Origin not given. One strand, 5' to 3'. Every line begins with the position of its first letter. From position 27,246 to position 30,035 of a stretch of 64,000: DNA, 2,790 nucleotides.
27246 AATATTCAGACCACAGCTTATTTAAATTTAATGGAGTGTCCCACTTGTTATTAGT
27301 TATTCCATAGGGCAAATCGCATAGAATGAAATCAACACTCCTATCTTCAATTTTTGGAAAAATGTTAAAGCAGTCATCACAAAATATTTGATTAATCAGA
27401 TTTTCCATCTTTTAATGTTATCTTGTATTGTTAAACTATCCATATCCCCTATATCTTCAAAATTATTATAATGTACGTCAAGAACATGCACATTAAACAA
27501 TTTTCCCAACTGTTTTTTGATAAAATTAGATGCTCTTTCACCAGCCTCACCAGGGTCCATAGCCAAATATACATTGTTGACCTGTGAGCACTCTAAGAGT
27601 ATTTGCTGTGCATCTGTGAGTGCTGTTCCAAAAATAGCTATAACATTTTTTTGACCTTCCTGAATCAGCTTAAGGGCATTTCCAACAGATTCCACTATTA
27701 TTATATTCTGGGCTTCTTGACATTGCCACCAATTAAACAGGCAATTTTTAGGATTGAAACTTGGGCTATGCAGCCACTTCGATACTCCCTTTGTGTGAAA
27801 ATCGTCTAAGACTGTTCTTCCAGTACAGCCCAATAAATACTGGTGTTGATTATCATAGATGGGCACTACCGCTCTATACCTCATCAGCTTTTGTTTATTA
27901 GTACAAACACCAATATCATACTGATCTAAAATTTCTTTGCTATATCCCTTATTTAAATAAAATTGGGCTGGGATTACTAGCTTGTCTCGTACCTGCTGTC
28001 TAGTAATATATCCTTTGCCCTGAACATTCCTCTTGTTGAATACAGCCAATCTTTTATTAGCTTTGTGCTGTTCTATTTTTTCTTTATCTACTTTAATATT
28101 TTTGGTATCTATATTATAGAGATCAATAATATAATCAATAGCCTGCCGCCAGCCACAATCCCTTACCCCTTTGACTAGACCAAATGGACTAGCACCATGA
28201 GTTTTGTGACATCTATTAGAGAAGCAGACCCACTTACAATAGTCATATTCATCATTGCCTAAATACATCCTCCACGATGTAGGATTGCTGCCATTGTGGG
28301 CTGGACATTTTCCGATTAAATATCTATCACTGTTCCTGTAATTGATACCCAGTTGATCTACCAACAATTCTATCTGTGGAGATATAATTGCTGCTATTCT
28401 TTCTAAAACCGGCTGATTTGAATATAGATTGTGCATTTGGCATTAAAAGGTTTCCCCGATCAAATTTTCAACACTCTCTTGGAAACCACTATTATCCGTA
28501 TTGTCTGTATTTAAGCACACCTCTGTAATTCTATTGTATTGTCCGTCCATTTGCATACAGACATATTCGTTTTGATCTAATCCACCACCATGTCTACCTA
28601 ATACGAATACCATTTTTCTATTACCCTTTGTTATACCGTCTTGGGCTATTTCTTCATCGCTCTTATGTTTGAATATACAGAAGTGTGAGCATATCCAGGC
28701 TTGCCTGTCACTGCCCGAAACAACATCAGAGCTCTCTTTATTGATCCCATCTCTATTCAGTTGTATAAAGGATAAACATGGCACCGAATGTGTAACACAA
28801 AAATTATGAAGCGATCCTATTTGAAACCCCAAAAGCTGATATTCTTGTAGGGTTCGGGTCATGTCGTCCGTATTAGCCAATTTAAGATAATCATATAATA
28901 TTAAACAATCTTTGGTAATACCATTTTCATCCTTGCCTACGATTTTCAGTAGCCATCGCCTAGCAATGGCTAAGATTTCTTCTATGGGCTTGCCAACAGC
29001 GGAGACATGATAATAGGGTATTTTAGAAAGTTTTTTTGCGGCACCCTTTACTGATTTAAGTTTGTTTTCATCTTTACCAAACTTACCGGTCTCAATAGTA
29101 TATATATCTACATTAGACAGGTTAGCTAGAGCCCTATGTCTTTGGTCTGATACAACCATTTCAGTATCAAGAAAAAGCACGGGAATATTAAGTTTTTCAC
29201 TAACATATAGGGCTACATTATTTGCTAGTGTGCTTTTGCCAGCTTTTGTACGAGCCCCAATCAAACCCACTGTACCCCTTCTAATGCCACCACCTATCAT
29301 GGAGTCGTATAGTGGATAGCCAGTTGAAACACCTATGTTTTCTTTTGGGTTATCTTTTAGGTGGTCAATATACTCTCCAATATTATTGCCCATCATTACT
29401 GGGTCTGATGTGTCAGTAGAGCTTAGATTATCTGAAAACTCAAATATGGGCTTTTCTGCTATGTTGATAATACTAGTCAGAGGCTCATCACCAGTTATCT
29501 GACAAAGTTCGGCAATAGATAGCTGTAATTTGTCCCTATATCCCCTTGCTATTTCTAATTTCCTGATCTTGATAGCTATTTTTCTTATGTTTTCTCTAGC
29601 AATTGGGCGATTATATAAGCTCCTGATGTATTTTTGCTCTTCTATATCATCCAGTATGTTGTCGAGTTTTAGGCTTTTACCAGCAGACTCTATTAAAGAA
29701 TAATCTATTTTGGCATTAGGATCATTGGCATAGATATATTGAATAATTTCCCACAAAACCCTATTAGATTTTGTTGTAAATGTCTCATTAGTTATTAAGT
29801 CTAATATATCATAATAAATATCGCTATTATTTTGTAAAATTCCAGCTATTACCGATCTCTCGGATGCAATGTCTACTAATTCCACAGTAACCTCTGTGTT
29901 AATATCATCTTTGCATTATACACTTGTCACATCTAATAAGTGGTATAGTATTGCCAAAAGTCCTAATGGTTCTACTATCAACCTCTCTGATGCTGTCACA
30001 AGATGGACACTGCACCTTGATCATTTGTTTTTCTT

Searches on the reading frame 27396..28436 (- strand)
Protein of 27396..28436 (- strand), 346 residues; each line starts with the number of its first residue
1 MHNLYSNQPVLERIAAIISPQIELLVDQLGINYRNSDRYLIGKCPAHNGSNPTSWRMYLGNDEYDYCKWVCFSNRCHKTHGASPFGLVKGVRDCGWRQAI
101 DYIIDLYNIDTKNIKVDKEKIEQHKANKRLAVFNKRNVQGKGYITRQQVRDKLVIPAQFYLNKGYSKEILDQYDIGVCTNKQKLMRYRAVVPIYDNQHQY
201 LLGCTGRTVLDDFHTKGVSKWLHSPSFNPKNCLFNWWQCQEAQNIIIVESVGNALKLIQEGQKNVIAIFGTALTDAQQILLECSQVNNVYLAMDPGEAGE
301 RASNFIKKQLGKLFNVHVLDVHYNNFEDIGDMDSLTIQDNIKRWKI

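Call 11: search_protein_families(library=phrogs, proteins=[window:27396-28436:-], max_evalue=0.001)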
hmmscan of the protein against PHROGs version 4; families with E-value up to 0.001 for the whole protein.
window:27396-28436:- (346 aa): 3 families
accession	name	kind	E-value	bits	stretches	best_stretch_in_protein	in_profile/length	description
phrog_47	-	DNA, RNA and nucleotide metabolism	1.3e-33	117.6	1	21-343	30-332/947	DNA primase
phrog_6444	-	DNA, RNA and nucleotide metabolism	9.8e-14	52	1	186-308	201-325/577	DNA primase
phrog_239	-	DNA, RNA and nucleotide metabolism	1.4e-08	35.2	1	43-329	44-292/801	DNA primase/helicase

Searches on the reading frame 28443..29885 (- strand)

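Call 11: search_protein_families(library=phrogs, proteins=[window:28443-29885:-], max_evalue=0.001)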
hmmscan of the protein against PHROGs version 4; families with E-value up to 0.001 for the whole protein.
window:28443-29885:- (480 aa): 5 families
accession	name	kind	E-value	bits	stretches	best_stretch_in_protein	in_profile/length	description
phrog_19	-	DNA, RNA and nucleotide metabolism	1.1e-50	174.2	1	3-461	158-585/621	DnaB-like replicative helicase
phrog_8337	-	DNA, RNA and nucleotide metabolism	1.2e-10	42.3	1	181-262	45-127/273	DNA repair protein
phrog_239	-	DNA, RNA and nucleotide metabolism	3.8e-09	37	1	178-273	335-427/801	DNA primase/helicase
phrog_243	-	DNA, RNA and nucleotide metabolism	1.2e-08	35.2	1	198-381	29-196/273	DnaB-like replicative helicase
phrog_97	-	other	1.5e-06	28.7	1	182-269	46-139/506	UvsX-like recombinase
